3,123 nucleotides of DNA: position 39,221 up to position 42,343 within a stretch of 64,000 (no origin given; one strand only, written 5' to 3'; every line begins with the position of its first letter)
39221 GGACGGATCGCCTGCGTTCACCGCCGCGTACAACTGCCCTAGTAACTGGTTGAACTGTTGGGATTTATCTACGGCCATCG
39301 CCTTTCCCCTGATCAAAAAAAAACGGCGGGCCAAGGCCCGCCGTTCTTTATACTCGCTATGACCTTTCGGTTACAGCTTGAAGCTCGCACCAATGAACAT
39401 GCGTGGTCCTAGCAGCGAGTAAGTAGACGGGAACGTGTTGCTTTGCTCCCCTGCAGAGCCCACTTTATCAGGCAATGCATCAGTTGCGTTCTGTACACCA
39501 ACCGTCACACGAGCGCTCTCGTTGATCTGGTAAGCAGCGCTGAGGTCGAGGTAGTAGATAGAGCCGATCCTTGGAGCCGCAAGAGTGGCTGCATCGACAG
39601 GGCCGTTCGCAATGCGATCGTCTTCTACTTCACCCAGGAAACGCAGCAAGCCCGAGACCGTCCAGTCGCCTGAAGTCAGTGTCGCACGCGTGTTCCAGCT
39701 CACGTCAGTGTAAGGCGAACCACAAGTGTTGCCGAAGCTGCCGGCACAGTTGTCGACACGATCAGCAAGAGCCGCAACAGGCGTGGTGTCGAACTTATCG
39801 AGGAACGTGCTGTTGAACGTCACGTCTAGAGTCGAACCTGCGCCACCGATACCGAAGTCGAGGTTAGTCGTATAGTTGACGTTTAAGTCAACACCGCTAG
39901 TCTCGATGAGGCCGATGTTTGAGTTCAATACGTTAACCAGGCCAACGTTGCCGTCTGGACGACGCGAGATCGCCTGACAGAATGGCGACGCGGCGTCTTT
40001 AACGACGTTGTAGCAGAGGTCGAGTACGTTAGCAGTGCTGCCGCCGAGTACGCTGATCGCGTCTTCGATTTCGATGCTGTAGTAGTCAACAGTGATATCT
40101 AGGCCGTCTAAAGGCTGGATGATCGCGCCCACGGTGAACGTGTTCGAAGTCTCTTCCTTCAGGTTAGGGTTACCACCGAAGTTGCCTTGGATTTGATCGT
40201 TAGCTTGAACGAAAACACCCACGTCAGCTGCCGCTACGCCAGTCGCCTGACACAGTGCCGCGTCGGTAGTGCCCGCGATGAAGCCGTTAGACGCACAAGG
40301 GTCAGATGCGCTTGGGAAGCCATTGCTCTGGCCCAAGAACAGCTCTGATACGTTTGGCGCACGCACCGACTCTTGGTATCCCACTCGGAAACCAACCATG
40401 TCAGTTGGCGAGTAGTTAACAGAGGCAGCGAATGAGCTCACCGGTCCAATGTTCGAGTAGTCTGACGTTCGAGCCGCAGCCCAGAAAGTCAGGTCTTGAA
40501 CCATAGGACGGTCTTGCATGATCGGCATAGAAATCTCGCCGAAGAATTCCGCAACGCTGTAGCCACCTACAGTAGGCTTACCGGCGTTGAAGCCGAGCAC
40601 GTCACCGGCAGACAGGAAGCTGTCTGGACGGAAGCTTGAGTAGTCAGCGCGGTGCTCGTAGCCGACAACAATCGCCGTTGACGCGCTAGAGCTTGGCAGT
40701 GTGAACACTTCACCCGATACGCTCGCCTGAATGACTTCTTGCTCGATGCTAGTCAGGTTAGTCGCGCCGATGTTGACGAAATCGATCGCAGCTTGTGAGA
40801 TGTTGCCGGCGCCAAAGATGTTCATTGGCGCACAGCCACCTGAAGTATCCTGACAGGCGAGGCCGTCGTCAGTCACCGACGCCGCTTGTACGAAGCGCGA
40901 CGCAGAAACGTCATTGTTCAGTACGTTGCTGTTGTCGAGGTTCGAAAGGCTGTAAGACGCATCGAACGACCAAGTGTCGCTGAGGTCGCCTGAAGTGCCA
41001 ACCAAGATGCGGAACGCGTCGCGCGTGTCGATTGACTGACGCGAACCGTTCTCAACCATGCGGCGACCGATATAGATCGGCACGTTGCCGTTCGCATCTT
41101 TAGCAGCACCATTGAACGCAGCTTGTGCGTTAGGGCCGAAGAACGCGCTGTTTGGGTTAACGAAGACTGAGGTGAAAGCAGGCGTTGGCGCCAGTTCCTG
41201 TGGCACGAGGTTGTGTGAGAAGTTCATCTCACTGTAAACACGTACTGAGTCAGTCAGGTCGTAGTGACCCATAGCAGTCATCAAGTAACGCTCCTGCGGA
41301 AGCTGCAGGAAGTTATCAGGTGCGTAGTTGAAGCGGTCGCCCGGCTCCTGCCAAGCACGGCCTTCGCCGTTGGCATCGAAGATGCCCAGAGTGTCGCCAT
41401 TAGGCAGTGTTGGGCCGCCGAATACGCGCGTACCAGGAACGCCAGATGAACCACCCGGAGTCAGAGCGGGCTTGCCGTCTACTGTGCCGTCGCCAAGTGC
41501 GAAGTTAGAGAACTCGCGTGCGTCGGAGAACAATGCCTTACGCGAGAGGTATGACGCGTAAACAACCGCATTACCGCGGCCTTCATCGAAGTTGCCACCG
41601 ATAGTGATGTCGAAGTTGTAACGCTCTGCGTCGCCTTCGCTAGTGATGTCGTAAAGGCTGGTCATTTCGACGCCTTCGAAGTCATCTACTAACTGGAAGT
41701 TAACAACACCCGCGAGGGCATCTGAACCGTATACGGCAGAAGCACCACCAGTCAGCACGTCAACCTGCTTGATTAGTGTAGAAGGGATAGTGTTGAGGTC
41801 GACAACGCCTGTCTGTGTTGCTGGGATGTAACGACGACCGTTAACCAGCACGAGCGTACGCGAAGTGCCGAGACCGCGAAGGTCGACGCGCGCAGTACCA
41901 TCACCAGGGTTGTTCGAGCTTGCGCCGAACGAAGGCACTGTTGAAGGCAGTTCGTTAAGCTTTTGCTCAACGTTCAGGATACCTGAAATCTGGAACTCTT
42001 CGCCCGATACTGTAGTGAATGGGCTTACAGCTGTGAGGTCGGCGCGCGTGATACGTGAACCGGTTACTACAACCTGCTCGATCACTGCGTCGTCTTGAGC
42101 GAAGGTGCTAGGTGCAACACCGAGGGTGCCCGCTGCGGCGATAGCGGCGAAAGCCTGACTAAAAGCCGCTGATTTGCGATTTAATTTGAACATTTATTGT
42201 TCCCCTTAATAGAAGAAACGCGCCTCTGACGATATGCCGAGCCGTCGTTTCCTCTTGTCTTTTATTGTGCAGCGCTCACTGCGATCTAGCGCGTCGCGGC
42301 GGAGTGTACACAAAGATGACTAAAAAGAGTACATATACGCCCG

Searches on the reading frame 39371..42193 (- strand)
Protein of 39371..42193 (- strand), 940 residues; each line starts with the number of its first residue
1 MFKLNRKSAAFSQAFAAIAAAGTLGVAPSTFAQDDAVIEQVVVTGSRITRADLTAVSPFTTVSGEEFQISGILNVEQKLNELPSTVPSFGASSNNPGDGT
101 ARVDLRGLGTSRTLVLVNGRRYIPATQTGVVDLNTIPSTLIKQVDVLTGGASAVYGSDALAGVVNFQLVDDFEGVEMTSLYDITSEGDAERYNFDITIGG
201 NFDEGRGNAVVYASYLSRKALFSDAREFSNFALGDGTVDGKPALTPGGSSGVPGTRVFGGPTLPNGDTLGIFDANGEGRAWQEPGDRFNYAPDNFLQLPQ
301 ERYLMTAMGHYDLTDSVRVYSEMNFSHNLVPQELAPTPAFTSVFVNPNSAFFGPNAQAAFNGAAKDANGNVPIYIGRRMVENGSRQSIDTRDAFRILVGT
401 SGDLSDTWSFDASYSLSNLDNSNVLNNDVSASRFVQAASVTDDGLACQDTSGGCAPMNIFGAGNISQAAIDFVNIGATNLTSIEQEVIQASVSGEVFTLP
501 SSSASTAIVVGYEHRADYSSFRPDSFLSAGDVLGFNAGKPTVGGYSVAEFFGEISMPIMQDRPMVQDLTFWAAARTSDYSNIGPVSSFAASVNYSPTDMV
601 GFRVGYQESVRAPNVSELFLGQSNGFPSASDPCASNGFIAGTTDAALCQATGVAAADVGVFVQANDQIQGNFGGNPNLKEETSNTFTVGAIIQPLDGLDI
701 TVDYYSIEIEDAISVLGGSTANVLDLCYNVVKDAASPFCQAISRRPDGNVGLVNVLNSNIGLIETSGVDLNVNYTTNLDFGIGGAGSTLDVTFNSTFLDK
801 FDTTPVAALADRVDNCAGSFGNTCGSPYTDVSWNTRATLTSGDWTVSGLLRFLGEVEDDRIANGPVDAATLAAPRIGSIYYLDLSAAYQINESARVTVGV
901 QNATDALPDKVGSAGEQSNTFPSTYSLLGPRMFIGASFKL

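Call 3: search_protein_families(library=pfam, proteins=[window:39371-42193:-], max_evalue=0.01)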
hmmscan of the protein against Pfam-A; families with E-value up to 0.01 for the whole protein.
window:39371-42193:- (940 aa): 2 families
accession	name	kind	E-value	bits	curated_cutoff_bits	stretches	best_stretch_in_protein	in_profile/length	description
PF00593.30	TonB_dep_Rec_b-barrel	-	2.5e-27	97.3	27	1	350-902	20-435/436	TonB dependent receptor-like, beta-barrel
PF07715.20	Plug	-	2.1e-19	70.4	23.9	1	57-163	7-107/107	TonB-dependent Receptor Plug Domain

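Call 5: search_protein_families(library=ncbifam, proteins=[window:39371-42193:-], max_evalue=0.001)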
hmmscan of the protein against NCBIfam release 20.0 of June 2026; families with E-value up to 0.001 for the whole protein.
window:39371-42193:- (940 aa): 18 families
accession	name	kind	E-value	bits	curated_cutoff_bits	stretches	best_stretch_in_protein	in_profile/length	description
TIGR01786.1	TonB-hemlactrns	subfamily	1.1e-22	80.2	323.75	2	516-905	415-683/719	TonB-dependent hemoglobin/transferrin/lactoferrin family receptor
TIGR01785.1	TonB-hemin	subfamily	2.8e-21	75.7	316.85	2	39-169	2-129/677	TonB-dependent heme/hemoglobin receptor family protein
TIGR01779.1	TonB-B12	equivalog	1.8e-18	66.4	599.7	1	14-203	4-185/614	TonB-dependent vitamin B12 receptor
NF007926.1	PRK10641.1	equivalog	3.9e-17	62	836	1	27-178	15-163/617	TonB-dependent vitamin B12 receptor BtuB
NF007478.2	PRK10064.1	equivalog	4.8e-16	58.2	745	1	24-166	17-155/663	catecholate siderophore receptor CirA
NF010010.0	PRK13483.1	equivalog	2e-14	52.5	927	1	17-166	11-160/660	ligand-gated channel protein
TIGR04056.1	OMP_RagA_SusC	subfamily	1.8e-12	46.5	368.25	1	32-164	72-199/981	SusC/RagA family TonB-linked outer membrane protein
TIGR01782.1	TonB-Xanth-Caul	subfamily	1.9e-12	46.3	310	1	100-231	62-202/868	TonB-dependent receptor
NF050067.1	TonBEntbctnRecCfrA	equivalog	1.1e-11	43.8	1200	1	28-166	16-155/698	TonB-dependent ferric enterobactin receptor CfrA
NF010048.1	PRK13524.1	subfamily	4.8e-11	41.8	493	1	30-197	32-209/744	FepA family TonB-dependent siderophore receptor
NF010038.0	PRK13513.1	equivalog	1e-09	37.6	942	1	19-166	17-162/659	ligand-gated channel protein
NF010011.0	PRK13484.1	equivalog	1.2e-08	33.7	1197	1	23-166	15-156/682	IreA family TonB-dependent siderophore receptor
NF010012.0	PRK13486.1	equivalog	7.3e-08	31.2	924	1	23-166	13-155/696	TonB-dependent receptor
NF010051.0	PRK13528.1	subfamily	7.8e-08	31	583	1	99-196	93-204/727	FepA family TonB-dependent siderophore receptor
TIGR01783.1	TonB-siderophor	subfamily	3.1e-07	29.4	223.5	1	77-167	20-106/649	TonB-dependent siderophore receptor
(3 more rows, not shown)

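Call 69: find_related_loci(query=A4, collection=metagenome_contigs, flank=10000)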
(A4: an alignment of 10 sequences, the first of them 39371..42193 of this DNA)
Query A4 (940 aa) in metagenome_contigs; peptide patterns used: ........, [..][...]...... (x = any residue, [..] = any of these).
600 stretches matched a pattern (row limit reached: there are more); 312 encode a relative of the query (tblastn E <= 1e-3); the best 80 are kept; 80 distinct loci.
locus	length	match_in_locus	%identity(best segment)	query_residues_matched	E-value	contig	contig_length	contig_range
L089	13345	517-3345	88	1-940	0e+0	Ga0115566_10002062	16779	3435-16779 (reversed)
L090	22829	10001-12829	88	1-940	0e+0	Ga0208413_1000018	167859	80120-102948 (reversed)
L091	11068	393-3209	87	1-940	0e+0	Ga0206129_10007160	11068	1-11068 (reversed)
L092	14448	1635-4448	85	1-940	0e+0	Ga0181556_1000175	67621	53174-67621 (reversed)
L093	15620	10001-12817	85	1-940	0e+0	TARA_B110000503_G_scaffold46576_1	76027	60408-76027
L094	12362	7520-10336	85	1-940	0e+0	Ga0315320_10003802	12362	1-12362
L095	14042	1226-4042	84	1-940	0e+0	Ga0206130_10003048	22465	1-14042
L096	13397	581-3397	84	1-940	0e+0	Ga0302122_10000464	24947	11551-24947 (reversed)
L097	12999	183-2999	83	1-940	0e+0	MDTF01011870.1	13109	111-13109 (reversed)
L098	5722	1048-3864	83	1-940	0e+0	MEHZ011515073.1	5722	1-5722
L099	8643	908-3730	76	1-940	0e+0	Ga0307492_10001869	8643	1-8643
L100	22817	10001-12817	83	1-940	0e+0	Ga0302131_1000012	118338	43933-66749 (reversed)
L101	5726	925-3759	67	2-940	0e+0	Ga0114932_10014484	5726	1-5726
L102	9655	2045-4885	67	1-940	0e+0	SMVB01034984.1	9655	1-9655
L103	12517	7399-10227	65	1-940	0e+0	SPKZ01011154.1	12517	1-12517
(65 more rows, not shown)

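Call 97: search_solved_structures(query=window:39371-42193:-, max_evalue=0.00001)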
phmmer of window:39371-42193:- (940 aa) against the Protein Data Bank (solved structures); distinct sequences matched with E-value up to 0.00001: 10.
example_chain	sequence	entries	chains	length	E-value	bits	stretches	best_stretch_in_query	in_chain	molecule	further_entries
3rgm_A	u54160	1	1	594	7.2e-16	60.9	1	39-181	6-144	Vitamin B12 transporter BtuB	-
1nqf_A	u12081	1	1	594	1.4e-15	59.9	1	39-181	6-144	Vitamin B12 receptor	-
1nqe_A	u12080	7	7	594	1.5e-15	59.8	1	39-181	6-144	Vitamin B12 receptor | Vitamin B12 transporter btuB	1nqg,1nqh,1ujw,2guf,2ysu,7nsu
2gsk_A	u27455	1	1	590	2.2e-15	59.2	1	40-181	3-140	Vitamin B12 transporter btuB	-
3rgn_A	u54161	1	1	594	3.6e-15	58.6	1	39-181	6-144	Vitamin B12 transporter BtuB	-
3m8b_A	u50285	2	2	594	3.8e-15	58.4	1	39-181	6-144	Vitamin B12 transporter btuB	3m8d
2hdf_A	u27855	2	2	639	1.8e-13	52.9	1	39-168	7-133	Colicin I receptor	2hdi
9nn6_A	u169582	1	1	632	4.3e-13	51.7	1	41-168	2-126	Colicin I receptor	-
5fp2_A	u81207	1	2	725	3.4e-06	28.8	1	79-196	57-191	FERRIC ENTEROBACTIN RECEPTOR PIRA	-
5fr8_A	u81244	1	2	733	4e-06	28.6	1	77-197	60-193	TONB-DEPENDENT SIDEROPHORE RECEPTOR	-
